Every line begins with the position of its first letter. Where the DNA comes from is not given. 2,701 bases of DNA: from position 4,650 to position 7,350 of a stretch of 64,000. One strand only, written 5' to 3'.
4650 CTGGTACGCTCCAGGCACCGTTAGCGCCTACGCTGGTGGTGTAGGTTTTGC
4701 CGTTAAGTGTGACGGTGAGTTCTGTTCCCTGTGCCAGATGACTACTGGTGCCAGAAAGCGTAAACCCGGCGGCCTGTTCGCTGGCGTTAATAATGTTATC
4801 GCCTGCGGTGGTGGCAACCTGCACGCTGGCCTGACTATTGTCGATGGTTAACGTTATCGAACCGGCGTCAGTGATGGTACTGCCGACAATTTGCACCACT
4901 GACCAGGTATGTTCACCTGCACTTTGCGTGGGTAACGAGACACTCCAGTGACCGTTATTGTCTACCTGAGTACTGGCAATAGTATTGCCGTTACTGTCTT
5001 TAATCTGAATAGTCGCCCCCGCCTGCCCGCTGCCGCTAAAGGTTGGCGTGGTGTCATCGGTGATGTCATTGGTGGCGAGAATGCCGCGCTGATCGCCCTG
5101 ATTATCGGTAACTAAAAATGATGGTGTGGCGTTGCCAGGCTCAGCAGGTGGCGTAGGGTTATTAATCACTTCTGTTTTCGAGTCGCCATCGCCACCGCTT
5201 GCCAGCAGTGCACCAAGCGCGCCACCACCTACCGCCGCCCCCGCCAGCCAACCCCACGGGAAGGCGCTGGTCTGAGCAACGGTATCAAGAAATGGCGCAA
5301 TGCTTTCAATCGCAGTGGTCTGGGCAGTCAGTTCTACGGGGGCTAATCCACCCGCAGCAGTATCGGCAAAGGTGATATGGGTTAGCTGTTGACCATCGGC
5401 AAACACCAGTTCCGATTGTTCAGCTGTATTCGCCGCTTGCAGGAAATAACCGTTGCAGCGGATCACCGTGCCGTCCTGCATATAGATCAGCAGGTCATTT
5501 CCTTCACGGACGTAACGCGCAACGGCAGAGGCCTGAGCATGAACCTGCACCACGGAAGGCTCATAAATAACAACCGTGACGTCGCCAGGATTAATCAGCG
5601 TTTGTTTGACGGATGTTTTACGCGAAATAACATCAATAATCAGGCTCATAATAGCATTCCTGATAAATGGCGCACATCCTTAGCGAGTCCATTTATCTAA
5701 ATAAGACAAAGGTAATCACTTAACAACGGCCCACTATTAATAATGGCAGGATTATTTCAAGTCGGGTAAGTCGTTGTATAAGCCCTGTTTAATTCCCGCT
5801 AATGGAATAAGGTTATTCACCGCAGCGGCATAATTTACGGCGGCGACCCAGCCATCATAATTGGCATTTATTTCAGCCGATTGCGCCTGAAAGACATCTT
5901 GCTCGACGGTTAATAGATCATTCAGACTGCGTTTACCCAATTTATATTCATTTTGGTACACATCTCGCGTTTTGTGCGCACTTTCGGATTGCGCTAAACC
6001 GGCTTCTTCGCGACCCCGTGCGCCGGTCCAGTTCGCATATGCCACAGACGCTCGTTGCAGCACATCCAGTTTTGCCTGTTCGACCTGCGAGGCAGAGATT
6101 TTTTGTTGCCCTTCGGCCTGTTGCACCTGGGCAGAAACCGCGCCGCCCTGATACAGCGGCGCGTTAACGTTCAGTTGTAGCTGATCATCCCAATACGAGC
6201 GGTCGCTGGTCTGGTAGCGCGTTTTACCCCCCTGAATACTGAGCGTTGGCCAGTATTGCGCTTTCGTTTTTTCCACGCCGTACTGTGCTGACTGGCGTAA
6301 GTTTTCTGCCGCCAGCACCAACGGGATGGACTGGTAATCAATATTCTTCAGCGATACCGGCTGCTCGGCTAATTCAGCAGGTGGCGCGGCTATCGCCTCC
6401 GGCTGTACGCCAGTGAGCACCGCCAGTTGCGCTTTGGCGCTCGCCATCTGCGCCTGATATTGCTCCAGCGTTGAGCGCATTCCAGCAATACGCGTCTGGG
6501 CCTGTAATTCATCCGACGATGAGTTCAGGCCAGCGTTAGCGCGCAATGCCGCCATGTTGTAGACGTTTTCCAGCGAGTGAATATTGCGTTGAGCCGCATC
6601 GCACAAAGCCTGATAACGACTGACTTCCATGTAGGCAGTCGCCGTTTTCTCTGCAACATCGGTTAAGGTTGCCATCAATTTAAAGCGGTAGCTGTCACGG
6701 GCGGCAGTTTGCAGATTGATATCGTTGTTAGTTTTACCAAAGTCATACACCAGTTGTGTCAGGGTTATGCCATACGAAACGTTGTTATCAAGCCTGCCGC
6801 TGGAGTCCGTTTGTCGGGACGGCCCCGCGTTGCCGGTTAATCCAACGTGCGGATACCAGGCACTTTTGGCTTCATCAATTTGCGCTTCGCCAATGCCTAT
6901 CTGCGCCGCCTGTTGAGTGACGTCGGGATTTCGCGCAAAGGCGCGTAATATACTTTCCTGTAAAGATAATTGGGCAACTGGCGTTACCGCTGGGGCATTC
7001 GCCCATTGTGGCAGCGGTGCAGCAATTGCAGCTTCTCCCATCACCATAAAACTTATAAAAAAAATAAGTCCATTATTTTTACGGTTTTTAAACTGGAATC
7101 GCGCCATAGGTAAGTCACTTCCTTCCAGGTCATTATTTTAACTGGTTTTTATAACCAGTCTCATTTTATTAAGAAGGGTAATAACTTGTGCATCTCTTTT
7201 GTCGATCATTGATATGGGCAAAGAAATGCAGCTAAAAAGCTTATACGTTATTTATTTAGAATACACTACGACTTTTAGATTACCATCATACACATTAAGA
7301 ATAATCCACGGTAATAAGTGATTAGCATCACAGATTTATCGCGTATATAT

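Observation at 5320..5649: LapA-like N-terminal retention module with a candidate LapG-type di-alanine site (T97-A98-A99-G100)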

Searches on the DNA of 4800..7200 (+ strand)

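Call 5: search_dna_similar(query=window:4800-7200:+, collection=ecoli_genomes, mode=near, max_rows=15)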
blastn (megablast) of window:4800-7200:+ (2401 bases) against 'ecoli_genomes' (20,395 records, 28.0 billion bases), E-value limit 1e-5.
Records with a match: 958; places in all: 958; records where one place covers at least 80% of the query: 958.
Genomes with a match: 958 of 5426; with a place that covers at least 80% of the query: 958. Places per genome that has any: lowest 1, median 1, highest 1. On chromosomes: 958 places; on plasmids: 0.
Best place of each record, by identity: >=99% 385; 95-99% 411; 90-95% 162.
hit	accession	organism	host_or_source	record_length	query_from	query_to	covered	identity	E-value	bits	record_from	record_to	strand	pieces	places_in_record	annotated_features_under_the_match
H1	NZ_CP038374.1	Escherichia coli O157:H7 strain F3113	beef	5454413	1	2401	100%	99.5%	0e+0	4368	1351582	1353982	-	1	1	TolC family outer membrane protein | siiEA: BapA-related adhesin SiiEA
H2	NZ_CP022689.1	Escherichia coli strain CDC#03-98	missing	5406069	1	2401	100%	99.5%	0e+0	4362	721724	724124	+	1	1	TolC family outer membrane protein | siiEA: BapA-related adhesin SiiEA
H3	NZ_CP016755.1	Escherichia coli strain FORC_044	Homo sapiens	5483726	1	2401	100%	99.5%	0e+0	4362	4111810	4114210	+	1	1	TolC family outer membrane protein | siiEA: BapA-related adhesin SiiEA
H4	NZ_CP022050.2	Escherichia coli O157 strain FDAARGOS_293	Homo sapiens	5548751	1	2401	100%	99.5%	0e+0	4362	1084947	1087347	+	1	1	TolC family outer membrane protein | siiEA: BapA-related adhesin SiiEA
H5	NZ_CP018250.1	Escherichia coli strain 10671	Cattle faeces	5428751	1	2401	100%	99.5%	0e+0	4362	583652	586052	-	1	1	TolC family outer membrane protein | siiEA: BapA-related adhesin SiiEA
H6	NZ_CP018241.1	Escherichia coli strain 319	missing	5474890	1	2401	100%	99.5%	0e+0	4362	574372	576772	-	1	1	TolC family outer membrane protein | siiEA: BapA-related adhesin SiiEA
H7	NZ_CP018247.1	Escherichia coli strain 7784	Cattle faeces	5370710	1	2401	100%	99.5%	0e+0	4362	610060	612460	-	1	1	TolC family outer membrane protein | siiEA: BapA-related adhesin SiiEA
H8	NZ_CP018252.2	Escherichia coli strain 9000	Cattle faeces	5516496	1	2401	100%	99.5%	0e+0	4362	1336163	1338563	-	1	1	TolC family outer membrane protein | siiEA: BapA-related adhesin SiiEA | beta strand repeat-containing protein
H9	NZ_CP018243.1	Escherichia coli strain 350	missing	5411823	1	2401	100%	99.5%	0e+0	4362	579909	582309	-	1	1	TolC family outer membrane protein | siiEA: BapA-related adhesin SiiEA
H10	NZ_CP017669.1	Escherichia coli O157:H7 strain PA20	stool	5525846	1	2401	100%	99.5%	0e+0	4362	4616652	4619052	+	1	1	TolC family outer membrane protein | siiEA: BapA-related adhesin SiiEA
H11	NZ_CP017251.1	Escherichia coli strain NADC 5570/86-24/6564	not applicable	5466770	1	2401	100%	99.5%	0e+0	4362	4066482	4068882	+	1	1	TolC family outer membrane protein | siiEA: BapA-related adhesin SiiEA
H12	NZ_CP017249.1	Escherichia coli strain NADC 5570/86-24/6565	not applicable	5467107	1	2401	100%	99.5%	0e+0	4362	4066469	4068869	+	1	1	TolC family outer membrane protein | siiEA: BapA-related adhesin SiiEA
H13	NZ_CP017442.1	Escherichia coli O157:H7 strain 4276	Cattle Hide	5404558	1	2401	100%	99.5%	0e+0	4362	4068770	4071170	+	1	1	TolC family outer membrane protein | siiEA: BapA-related adhesin SiiEA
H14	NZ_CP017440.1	Escherichia coli O157:H7 strain 3384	Cattle Hide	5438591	1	2401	100%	99.5%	0e+0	4362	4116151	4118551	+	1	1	TolC family outer membrane protein | siiEA: BapA-related adhesin SiiEA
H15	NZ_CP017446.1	Escherichia coli O157:H7 strain 9234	Cattle Hide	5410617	1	2401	100%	99.5%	0e+0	4362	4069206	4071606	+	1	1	TolC family outer membrane protein | siiEA: BapA-related adhesin SiiEA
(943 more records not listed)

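Call 6: get_annotated_region(hit=H1, flank=20000)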
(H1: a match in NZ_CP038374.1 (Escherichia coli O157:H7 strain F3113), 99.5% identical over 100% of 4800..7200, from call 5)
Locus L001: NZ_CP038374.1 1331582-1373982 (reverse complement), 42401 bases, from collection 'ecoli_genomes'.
description: Escherichia coli O157:H7 strain F3113 chromosome, complete genome
organism: Escherichia coli O157:H7 strain F3113 (NCBI taxid 83334)
replicon: chromosome; assembly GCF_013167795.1
host: -; source: beef; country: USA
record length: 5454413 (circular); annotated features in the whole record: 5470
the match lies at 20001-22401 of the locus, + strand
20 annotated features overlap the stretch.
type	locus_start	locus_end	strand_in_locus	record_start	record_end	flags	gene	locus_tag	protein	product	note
CDS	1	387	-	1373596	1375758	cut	-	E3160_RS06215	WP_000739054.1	type I secretion system permease/ATPase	-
CDS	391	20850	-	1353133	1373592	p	siiEA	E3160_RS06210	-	BapA-related adhesin SiiEA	internal stop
CDS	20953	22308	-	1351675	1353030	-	-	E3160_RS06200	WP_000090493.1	TolC family outer membrane protein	-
CDS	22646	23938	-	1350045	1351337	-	ybaT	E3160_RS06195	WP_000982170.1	APC family permease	-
CDS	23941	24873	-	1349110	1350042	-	glsA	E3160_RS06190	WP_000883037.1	glutaminase A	-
CDS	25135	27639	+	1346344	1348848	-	copA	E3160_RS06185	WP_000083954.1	copper-exporting P-type ATPase CopA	-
CDS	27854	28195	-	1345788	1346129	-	ybaQ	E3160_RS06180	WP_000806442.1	HigA family addiction module antitoxin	-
CDS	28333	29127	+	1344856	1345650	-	ybaP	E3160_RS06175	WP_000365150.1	TraB/GumN family protein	-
CDS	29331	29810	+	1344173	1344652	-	ybaK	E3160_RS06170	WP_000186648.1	Cys-tRNA(Pro)/Cys-tRNA(Cys) deacylase YbaK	-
CDS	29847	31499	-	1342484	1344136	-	ushA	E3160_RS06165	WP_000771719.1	bifunctional UDP-sugar hydrolase/5'-nucleotidase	-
CDS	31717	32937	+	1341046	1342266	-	fsr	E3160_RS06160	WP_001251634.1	fosmidomycin MFS transporter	-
CDS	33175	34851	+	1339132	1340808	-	ybaL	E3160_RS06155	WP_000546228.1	YbaL family putative K(+) efflux transporter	-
CDS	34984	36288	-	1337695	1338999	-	gsk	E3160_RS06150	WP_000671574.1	inosine/guanosine kinase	-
CDS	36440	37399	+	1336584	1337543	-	aes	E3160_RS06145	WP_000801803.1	acetyl esterase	-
CDS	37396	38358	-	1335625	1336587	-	hemH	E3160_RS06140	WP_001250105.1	ferrochelatase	-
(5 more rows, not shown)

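Call 38: search_dna_similar(query=window:5140-5649:+, collection=ecoli_genomes, mode=distant, rows=spread, max_rows=30)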
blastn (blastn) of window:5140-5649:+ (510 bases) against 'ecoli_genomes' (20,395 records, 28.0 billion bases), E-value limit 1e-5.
Records with a match: 958; places in all: 958; records where one place covers at least 80% of the query: 958.
Genomes with a match: 958 of 5426; with a place that covers at least 80% of the query: 958. Places per genome that has any: lowest 1, median 1, highest 1. On chromosomes: 958 places; on plasmids: 0.
Best place of each record, by identity: >=99% 356; 95-99% 435; 90-95% 8; 80-90% 159.
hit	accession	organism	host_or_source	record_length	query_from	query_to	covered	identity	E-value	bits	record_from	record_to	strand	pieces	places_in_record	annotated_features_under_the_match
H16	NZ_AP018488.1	Escherichia coli O157:H7 strain PV15-279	Homo sapiens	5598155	1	510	100%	100.0%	0e+0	921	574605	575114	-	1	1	siiEA: BapA-related adhesin SiiEA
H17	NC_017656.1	Escherichia coli O55:H7 str. RM12579 strain RM12579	Homo sapiens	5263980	1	510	100%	100.0%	0e+0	921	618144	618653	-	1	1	siiEA: BapA-related adhesin SiiEA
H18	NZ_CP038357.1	Escherichia coli O157:H7 strain F7508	missing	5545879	1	510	100%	100.0%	0e+0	921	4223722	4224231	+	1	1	siiEA: BapA-related adhesin SiiEA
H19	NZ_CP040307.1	Escherichia coli strain F1 E4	cattle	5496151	1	510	100%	100.0%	0e+0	921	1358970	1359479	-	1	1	siiEA: BapA-related adhesin SiiEA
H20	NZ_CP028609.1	Escherichia coli strain 142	cattle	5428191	1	510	100%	100.0%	0e+0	921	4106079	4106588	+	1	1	siiEA: BapA-related adhesin SiiEA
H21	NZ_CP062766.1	Escherichia coli O157:H7 strain Z866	Bovine Faeces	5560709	1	510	100%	100.0%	0e+0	921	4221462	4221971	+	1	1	siiEA: BapA-related adhesin SiiEA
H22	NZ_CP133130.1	Escherichia coli O157:H7 strain PNUSAE146744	missing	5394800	1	510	100%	100.0%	0e+0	921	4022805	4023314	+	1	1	Ig-like domain-containing protein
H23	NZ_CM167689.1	Escherichia coli strain NCCP 13906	Homo sapiens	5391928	1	510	100%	100.0%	0e+0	921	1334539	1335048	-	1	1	siiEA: BapA-related adhesin SiiEA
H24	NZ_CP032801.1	Escherichia coli strain ERL06-2442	Bovine (bobby calf, fecal)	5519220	1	510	100%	99.8%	0e+0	916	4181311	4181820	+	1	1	siiEA: BapA-related adhesin SiiEA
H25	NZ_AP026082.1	Escherichia coli strain F765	Homo sapiens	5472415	1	510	100%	99.8%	0e+0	916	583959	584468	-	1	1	siiEA: BapA-related adhesin SiiEA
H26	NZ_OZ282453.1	Escherichia coli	restricted access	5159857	1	510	100%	99.6%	0e+0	911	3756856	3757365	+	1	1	siiEA: BapA-related adhesin SiiEA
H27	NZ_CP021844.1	Escherichia coli strain EC1515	Homo sapiens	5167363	1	510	100%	98.4%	0e+0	884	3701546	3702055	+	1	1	siiEA: BapA-related adhesin SiiEA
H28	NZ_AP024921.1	Escherichia coli O145:H28 strain 12E115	Homo sapiens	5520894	1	510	100%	98.2%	0e+0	880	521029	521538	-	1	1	siiEA: BapA-related adhesin SiiEA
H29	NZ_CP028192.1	Escherichia coli strain CFSAN018748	tissue and/or biological fluid swine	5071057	1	510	100%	98.0%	0e+0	875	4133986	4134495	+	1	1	siiEA: BapA-related adhesin SiiEA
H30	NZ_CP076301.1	Escherichia coli strain Survcare321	Homo sapiens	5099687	1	510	100%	98.0%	0e+0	875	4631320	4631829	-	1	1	siiEA: BapA-related adhesin SiiEA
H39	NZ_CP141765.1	Escherichia coli strain HYM1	duck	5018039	1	510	100%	97.5%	0e+0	862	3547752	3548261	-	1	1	siiEA: BapA-related adhesin SiiEA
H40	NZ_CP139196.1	Escherichia coli strain GN25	night heron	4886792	10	510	98%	93.6%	0e+0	760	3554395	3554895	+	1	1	siiEA: BapA-related adhesin SiiEA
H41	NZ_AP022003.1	Escherichia coli strain WP3-W18-ESBL-08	-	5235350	10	510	98%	88.4%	1e-179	637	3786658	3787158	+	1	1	siiEA: BapA-related adhesin SiiEA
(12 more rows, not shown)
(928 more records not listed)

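Call 39: get_annotated_region(hit=H41, flank=200)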
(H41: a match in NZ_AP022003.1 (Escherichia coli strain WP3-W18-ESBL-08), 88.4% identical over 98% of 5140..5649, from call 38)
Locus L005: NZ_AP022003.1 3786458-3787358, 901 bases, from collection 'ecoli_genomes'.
description: Escherichia coli strain WP3-W18-ESBL-08 chromosome, complete genome
organism: Escherichia coli strain WP3-W18-ESBL-08 (NCBI taxid 562)
replicon: chromosome; assembly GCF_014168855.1
host: -; source: -; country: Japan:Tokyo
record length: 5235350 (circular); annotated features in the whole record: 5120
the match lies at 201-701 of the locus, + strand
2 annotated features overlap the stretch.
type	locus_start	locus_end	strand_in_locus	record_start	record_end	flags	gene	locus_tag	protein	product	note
CDS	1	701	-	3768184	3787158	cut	siiEA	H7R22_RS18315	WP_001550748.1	BapA-related adhesin SiiEA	-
CDS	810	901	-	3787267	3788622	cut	-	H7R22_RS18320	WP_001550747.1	TolC family outer membrane protein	-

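Call 40: get_annotated_region(hit=H40, flank=200)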
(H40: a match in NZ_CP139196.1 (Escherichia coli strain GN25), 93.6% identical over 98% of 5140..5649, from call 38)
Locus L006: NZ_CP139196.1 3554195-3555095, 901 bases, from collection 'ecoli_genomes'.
description: Escherichia coli strain GN25 chromosome, complete genome
organism: Escherichia coli strain GN25 (NCBI taxid 562)
replicon: chromosome; assembly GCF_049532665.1
host: night heron; source: feces; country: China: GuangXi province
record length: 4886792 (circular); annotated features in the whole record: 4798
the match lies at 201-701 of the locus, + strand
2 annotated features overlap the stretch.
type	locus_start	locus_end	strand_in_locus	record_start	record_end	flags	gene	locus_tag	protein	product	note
CDS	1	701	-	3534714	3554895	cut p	siiEA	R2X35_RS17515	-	BapA-related adhesin SiiEA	frameshifted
CDS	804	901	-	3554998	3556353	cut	-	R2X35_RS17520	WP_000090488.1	TolC family outer membrane protein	-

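Call 41: get_annotated_region(hit=H39, flank=200)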
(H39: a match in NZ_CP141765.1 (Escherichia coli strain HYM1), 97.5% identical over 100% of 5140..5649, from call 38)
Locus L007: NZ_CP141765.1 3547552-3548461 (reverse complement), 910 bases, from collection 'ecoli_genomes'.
description: Escherichia coli strain HYM1 chromosome, complete genome
organism: Escherichia coli strain HYM1 (NCBI taxid 562)
replicon: chromosome; assembly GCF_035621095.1
host: -; source: duck; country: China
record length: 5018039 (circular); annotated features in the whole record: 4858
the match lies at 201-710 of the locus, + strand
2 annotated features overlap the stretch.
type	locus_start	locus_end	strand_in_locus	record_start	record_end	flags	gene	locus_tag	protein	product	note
CDS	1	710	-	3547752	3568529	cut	siiEA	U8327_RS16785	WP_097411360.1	BapA-related adhesin SiiEA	-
CDS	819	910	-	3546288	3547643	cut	-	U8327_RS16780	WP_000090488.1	TolC family outer membrane protein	-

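Call 42: get_annotated_region(hit=H28, flank=200)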
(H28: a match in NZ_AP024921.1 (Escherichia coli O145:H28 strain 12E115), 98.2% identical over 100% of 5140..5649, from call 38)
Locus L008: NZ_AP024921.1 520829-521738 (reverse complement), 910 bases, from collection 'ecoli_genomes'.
description: Escherichia coli O145:H28 strain 12E115 chromosome, complete genome
organism: Escherichia coli O145:H28 strain 12E115 (NCBI taxid 1078034)
replicon: chromosome; assembly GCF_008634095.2
host: Homo sapiens; source: -; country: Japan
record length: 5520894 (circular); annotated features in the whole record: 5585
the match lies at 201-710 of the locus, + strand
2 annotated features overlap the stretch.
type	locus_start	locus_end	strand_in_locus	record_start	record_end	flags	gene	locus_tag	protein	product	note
CDS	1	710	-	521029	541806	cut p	siiEA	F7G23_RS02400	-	BapA-related adhesin SiiEA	internal stop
CDS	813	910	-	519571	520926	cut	-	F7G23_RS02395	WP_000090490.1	TolC family outer membrane protein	-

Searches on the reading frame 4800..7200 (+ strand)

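Call 78: search_protein_families(proteins=[L001:394-1593:-], library=ncbifam, max_evalue=0.001)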
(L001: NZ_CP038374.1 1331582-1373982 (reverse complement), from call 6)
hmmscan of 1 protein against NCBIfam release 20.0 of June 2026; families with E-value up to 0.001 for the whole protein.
L001:394-1593:- (400 aa): 2 families
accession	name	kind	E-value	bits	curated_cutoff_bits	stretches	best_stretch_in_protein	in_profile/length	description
TIGR03661.1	T1SS_VCA0849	domain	7.9e-09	36.6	17.6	1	295-397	1-90/91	type I secretion C-terminal target domain-containing protein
NF045618.1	ABSDF2314_adhes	equivalog_domain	3.1e-06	25.9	975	1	27-398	349-680/681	ABSDF2314 family large adhesin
